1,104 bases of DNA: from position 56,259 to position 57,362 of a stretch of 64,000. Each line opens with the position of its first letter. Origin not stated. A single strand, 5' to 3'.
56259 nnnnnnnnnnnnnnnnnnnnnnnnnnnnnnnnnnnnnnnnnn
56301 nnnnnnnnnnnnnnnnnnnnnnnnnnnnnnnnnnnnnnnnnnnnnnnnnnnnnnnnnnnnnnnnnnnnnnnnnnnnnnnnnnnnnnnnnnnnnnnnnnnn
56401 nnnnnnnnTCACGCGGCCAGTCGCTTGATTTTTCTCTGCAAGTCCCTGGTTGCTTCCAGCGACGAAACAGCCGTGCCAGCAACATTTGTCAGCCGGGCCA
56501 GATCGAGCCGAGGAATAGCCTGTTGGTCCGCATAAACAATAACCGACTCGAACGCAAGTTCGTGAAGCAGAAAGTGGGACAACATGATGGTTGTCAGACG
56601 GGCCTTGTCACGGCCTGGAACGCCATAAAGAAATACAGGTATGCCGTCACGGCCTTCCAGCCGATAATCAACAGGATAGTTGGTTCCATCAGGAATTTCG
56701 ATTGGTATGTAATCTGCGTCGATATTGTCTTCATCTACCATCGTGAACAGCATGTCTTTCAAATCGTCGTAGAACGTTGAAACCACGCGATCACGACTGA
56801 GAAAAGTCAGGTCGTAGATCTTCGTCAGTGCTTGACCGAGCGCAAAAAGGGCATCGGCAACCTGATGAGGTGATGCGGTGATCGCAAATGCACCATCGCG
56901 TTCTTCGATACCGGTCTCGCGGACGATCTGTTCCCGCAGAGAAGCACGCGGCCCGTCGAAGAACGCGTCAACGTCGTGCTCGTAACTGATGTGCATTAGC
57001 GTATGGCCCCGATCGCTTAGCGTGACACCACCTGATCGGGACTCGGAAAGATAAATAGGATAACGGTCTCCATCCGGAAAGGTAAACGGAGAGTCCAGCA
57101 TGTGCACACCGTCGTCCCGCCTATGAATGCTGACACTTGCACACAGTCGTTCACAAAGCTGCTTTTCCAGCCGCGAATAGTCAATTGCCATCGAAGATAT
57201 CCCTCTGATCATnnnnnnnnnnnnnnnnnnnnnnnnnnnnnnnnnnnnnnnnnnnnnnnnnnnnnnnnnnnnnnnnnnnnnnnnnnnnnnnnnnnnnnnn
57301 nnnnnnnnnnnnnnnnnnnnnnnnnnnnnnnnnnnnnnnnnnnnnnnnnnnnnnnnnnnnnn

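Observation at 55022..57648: Low-GC three-gene cassette (interrupted small ORF, DUF1828/1829-like protein, PDDEXK_4-like nuclease) at a broken core-gene junction: candidate undescribed defence or addiction module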

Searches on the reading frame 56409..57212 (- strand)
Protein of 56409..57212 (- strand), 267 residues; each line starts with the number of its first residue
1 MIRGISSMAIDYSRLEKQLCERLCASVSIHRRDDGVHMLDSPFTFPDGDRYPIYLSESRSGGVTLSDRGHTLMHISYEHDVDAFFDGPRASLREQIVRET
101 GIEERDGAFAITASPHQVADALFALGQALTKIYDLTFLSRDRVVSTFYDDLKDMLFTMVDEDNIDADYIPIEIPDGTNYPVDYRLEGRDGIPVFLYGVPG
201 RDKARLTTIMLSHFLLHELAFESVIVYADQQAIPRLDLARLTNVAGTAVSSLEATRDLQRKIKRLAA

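Call 6: search_protein_families(library=pfam, proteins=[window:56409-57212:-], max_evalue=0.1)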
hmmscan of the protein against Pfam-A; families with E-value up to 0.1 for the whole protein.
window:56409-57212:- (267 aa): 2 families
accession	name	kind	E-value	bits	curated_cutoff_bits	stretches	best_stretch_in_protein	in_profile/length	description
PF08861.15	DUF1828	-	2.9e-18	66.4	22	1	41-132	1-91/91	Domain of unknown function DUF1828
PF23552.2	ParB_C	-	0.0091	15.9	23.8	1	11-35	4-28/50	ParB dimerisation domain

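Call 7: search_protein_families(library=padloc, proteins=[window:56409-57212:-], max_evalue=0.1)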
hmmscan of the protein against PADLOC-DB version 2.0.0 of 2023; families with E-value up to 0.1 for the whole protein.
window:56409-57212:- (267 aa): 3 families
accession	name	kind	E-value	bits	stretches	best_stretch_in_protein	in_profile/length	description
PDLC04540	PDC-M24B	-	4.7e-14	50.6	1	39-155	27-142/256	-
PDLC04539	PDC-M24B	-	1e-13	49.4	1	17-155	9-145/255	-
PDLC04609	PDC-M38A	-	0.013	12.7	1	136-197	203-257/371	-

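Call 10: search_protein_families(library=ncbifam, proteins=[window:56409-57212:-], max_evalue=0.1)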
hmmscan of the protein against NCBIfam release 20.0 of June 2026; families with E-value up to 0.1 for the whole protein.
window:56409-57212:- (267 aa): 0 families

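Call 11: search_protein_families(library=phrogs, proteins=[window:56409-57212:-], max_evalue=0.1)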
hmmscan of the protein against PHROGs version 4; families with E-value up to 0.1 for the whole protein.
window:56409-57212:- (267 aa): 2 families
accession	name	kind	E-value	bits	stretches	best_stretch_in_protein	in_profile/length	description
phrog_5059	-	unknown function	8.7e-36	124.5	1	12-256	4-247/259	-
phrog_1960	-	unknown function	7.5e-05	23.2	1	33-122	20-106/246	-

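Call 12: find_homologous_proteins(query=window:56409-57212:-)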
Query window:56409-57212:- (267 aa): 1002 proteins with E <= 0.001 among 2266 candidates; the best 120 are listed.
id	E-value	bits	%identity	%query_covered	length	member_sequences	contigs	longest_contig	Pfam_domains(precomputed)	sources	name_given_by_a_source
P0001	5.8e-167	572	99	97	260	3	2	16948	PF08861.16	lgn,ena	-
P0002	4.9e-148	510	88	97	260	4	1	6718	PF08861.16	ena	-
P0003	1.4e-129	449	75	97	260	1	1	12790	PF08861.16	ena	-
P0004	3.1e-129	448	77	97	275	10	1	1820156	PF08861.16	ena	-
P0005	7.0e-129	447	77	97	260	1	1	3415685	PF08861.16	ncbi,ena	-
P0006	3.6e-127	441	75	97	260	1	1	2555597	PF08861.16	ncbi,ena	-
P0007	6.9e-127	440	74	97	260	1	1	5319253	PF08861.16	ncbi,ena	-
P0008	9.1e-127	440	75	97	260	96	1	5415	PF08861.16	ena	-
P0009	1.4e-126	439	76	97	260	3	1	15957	PF08861.16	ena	-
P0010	1.8e-126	439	75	97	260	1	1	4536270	PF08861.16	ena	-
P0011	2.1e-126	439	75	97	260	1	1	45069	PF08861.16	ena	-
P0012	1.2e-125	436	74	97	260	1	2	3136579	PF08861.16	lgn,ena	-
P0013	9.9e-124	430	74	97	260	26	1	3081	PF08861.16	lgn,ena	-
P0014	3.4e-123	428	73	97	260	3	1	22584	PF08861.16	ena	-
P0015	5.8e-123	428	73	97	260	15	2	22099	PF08861.16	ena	-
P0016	6.0e-123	427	74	97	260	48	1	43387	PF08861.16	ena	-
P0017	7.7e-123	427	73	97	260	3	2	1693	PF08861.16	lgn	-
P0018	7.9e-123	427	74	97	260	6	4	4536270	PF08861.16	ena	-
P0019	1.0e-122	427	73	97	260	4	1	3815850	PF08861.16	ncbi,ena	-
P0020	1.0e-122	427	72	97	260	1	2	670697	PF08861.16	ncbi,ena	-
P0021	1.1e-122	427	73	97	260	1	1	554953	PF08861.16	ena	-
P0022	1.4e-122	426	73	97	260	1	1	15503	PF08861.16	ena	-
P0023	1.6e-122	426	72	97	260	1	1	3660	PF08861.16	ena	-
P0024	2.0e-122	426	74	97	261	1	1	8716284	PF08861.16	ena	-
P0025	3.4e-122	425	73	97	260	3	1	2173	PF08861.16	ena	-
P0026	4.1e-122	425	72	97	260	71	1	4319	PF08861.16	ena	-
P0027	1.2e-121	423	73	97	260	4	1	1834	PF08861.16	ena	-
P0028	1.3e-121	423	72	97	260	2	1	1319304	PF08861.16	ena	-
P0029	1.5e-121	423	73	97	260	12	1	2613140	PF08861.16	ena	-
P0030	7.2e-121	421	73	97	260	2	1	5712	PF08861.16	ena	-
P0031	8.3e-121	420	70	97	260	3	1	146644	PF08861.16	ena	-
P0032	9.3e-121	420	72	97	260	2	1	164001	PF08861.16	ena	-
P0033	1.1e-120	420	73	97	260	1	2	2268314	PF08861.16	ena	-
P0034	1.2e-120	420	73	97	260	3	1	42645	PF08861.16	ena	-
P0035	1.2e-120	420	72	97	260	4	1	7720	PF08861.16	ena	-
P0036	1.4e-120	420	72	97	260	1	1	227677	PF08861.16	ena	-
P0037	2.3e-120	419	71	97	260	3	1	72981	PF08861.16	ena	-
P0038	5.7e-120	418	73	97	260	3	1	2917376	PF08861.16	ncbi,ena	-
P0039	7.5e-120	417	71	97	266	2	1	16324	PF08861.16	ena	-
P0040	8.0e-120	417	72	97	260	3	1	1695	PF08861.16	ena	-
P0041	8.0e-120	417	72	97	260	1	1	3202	PF08861.16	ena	-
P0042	8.1e-120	417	71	97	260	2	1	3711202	PF08861.16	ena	-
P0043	8.6e-120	417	71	97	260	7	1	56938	PF08861.16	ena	-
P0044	2.2e-119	416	70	97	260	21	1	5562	PF08861.16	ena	-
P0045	2.5e-119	416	71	97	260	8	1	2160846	PF08861.16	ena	-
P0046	2.9e-119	415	72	97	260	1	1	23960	PF08861.16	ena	-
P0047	3.3e-119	415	71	97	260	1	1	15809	PF08861.16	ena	-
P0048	5.5e-119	414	70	97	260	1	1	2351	PF08861.16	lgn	-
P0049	5.9e-119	414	71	97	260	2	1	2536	PF08861.16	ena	-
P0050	7.1e-119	414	71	97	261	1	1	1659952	PF08861.16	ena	-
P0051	1.1e-118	413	72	97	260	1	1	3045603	PF08861.16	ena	-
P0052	1.3e-118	413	73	97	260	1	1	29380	PF08861.16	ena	-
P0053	1.8e-118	413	70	97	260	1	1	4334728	PF08861.16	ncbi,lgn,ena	-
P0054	2.5e-118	412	70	97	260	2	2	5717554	PF08861.16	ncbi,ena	-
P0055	2.7e-118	412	70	97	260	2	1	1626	PF08861.16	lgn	-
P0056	2.9e-118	412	71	97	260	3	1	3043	PF08861.16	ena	-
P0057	5.0e-118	411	67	100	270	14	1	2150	PF08861.16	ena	-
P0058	5.3e-118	411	70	97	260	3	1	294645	PF08861.16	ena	-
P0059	1.4e-117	410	70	97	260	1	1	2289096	PF08861.16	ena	-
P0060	2.7e-117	409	70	97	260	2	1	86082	PF08861.16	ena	-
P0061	2.9e-117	409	70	97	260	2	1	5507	PF08861.16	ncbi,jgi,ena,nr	ncbi:MAG: DUF1828 domain-containing protein [Rhodospirillaceae bacterium]|nr:DUF1828 domain-containi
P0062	3.1e-117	409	69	97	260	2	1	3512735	PF08861.16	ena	-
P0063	3.5e-117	409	70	97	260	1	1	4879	PF08861.16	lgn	-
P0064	4.1e-117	408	70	97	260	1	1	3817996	PF08861.16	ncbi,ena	-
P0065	4.2e-117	408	71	97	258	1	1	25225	PF08861.16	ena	-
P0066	7.0e-117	408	72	97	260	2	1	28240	PF08861.16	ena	-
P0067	7.5e-117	407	68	97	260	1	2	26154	PF08861.16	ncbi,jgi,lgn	-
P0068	9.1e-117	407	71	97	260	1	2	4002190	PF08861.16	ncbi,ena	-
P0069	1.2e-116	407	70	97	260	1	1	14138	PF08861.16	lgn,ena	-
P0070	1.5e-116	406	72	92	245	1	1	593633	PF08861.16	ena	-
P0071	1.7e-116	406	70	97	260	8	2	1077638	PF08861.16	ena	-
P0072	2.0e-116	406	70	97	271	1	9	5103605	PF08861.16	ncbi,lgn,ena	-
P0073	9.0e-116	404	71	97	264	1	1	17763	PF08861.16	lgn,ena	-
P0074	1.0e-115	404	68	97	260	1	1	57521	PF08861.16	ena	-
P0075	1.1e-115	404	67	97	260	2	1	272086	PF08861.16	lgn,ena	-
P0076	3.8e-115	402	69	97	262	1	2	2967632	PF08861.16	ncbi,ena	-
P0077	5.0e-115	402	70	97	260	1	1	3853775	PF08861.16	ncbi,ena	-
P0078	6.3e-115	401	67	97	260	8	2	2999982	PF08861.16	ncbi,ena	-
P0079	6.9e-115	401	71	96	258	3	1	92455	PF08861.16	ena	-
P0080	2.9e-114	399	68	97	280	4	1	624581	PF08861.16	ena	-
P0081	3.9e-114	399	67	97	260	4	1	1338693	PF08861.16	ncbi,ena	-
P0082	6.4e-114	398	67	97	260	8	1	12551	PF08861.16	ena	-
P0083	8.8e-114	397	69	96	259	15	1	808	PF08861.16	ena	-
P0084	1.1e-113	397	67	97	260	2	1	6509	PF08861.16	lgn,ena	-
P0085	1.1e-113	397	69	97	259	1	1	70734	PF08861.16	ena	-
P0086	1.6e-113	397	70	97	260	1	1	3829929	PF08861.16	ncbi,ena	-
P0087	8.8e-113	394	66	97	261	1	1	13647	PF08861.16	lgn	-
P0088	3.1e-112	392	68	97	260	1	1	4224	PF08861.16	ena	-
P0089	4.8e-112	392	67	97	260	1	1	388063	PF08861.16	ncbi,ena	-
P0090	4.9e-112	392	70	97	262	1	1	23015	PF08861.16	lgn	-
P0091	1.4e-111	390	68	97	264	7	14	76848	PF08861.16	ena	-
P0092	1.7e-111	390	69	97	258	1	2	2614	PF08861.16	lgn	-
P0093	2.0e-111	390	67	97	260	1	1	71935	PF08861.16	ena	-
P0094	2.3e-111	390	67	97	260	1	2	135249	PF08861.16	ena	-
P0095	2.5e-111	389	69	97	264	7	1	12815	PF08861.16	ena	-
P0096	2.9e-111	389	65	97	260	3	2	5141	PF08861.16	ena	-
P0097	1.1e-110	387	65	97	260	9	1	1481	PF08861.16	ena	-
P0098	1.2e-110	387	68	97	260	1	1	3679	PF08861.16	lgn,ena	-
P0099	2.2e-110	386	68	97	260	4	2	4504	PF08861.16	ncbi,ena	-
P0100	1.3e-109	384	68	97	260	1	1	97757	PF08861.16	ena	-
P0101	1.4e-109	384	69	96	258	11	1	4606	PF08861.16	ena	-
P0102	1.5e-109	384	67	100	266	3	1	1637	PF08861.16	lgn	-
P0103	1.6e-109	383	67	97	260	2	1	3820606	PF08861.16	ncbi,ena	-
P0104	6.8e-109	381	66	97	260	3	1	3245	PF08861.16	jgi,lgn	-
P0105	1.3e-108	380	68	97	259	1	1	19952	PF08861.16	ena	-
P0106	2.1e-108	380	74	86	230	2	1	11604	PF08861.16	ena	-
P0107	3.6e-108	379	70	90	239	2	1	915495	PF08861.16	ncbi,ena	-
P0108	3.8e-108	379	67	97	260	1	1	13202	PF08861.16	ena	-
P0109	4.0e-108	379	73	86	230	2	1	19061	PF08861.16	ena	-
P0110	4.9e-108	379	64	97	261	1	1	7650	PF08861.16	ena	-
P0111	1.0e-107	378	70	89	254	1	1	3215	PF08861.16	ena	-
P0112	3.5e-107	376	65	97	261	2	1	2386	PF08861.16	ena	-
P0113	4.4e-107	375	65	97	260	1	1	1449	PF08861.16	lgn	-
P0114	4.9e-107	375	65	97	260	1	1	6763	PF08861.16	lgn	-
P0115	2.6e-106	373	67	95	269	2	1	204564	PF08861.16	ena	-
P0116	3.5e-106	373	67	97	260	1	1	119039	PF08861.16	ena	-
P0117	2.9e-104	366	65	97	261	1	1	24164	PF08861.16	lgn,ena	-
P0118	6.0e-104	365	72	86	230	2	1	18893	PF08861.16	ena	-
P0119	1.2e-103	364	70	86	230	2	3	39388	PF08861.16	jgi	-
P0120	1.1e-102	361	71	86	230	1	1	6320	PF08861.16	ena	-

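Call 14: find_encoding_contigs(protein=P0001, flank=10000, max_places=4)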
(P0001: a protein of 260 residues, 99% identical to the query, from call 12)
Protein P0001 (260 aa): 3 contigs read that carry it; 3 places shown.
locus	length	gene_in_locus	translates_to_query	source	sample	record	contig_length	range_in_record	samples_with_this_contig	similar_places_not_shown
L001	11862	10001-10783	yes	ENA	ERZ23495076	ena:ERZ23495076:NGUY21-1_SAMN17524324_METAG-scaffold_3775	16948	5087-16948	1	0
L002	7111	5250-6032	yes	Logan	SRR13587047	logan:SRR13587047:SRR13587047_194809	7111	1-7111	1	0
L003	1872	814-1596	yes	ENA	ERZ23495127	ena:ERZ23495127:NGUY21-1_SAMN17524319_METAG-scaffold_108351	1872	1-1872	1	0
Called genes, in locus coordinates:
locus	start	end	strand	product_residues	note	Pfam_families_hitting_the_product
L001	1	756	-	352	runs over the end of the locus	PF11104:PilM_2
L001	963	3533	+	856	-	PF00912:Transgly, PF17092:PCB_OB, PF00905:Transpeptidase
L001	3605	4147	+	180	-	-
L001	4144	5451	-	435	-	PF00285:Citrate_synt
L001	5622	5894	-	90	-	PF01197:Ribosomal_L31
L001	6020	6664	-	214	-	PF00625:Guanylate_kin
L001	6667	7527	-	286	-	PF03755:YicC-like_N, PF08340:YicC-like_C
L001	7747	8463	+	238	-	PF01138:RNase_PH, PF03725:RNase_PH_C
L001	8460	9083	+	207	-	PF01725:Ham1p_like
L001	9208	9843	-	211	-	-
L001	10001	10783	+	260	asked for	PF08861:DUF1828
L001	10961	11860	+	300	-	?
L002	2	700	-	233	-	?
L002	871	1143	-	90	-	PF01197:Ribosomal_L31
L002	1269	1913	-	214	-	PF00625:Guanylate_kin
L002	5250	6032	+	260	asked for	PF08861:DUF1828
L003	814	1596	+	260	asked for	PF08861:DUF1828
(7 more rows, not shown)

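Call 15: find_encoding_contigs(protein=P0005, flank=8000, max_places=3)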
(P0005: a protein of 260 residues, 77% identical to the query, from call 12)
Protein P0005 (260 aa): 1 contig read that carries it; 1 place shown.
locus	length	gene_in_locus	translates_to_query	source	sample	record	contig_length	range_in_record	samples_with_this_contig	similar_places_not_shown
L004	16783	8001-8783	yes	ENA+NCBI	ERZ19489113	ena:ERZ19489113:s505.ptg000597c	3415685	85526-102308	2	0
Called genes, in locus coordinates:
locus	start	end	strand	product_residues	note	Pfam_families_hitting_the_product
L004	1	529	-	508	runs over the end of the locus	PF06253:MTTB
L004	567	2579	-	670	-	PF02129:Peptidase_S15, PF00561:Abhydrolase_1 (weak), PF08530:PepX_C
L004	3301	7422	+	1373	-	PF07669:Eco57I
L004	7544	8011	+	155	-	-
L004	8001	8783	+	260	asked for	PF08861:DUF1828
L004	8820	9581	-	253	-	PF00106:adh_short, PF08659:KR, PF13561:adh_short_C2, PF23441:SDR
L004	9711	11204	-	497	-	PF00370:FGGY_N, PF02782:FGGY_C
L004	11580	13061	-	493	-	PF03976:PPK2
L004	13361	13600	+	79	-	-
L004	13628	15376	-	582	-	PF02771:Acyl-CoA_dh_N, PF02770:Acyl-CoA_dh_M, PF00441:Acyl-CoA_dh_1, PF22924:ACOX_C_alpha1 (faint), PF08028:Acyl-CoA_dh_2, PF12806:Acyl-CoA_dh_C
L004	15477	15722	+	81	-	PF11342:DUF3144 (weak)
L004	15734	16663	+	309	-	PF00892:EamA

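Call 16: find_encoding_contigs(protein=P0007, flank=8000, max_places=3)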
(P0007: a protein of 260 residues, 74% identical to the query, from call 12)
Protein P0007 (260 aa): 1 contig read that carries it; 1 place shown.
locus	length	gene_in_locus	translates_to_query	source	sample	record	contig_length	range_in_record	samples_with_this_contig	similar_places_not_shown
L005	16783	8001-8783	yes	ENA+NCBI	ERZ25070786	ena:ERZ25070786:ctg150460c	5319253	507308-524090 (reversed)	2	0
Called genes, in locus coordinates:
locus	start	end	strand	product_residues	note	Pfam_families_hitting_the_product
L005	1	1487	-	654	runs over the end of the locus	PF05448:AXE1 (weak), PF22244:GCE_fung (faint)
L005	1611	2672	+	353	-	PF05787:PhoX (faint), PF08450:SGL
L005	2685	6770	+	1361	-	PF07669:Eco57I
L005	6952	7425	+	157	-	-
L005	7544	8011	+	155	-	-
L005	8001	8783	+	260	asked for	PF08861:DUF1828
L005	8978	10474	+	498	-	PF00884:Sulfatase, PF16347:SGSH_C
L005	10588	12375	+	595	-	PF01401:Peptidase_M2, PF01432:Peptidase_M3 (faint)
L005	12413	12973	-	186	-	PF10469:AKAP7_NLS (weak), PF02834:LigT_PEase, PF13563:2_5_RNA_ligase2, PF02834:LigT_PEase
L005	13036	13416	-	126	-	PF13620:CarboxypepD_reg (weak)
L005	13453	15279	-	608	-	PF13620:CarboxypepD_reg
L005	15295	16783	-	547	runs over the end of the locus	PF20094:GWxTD_dom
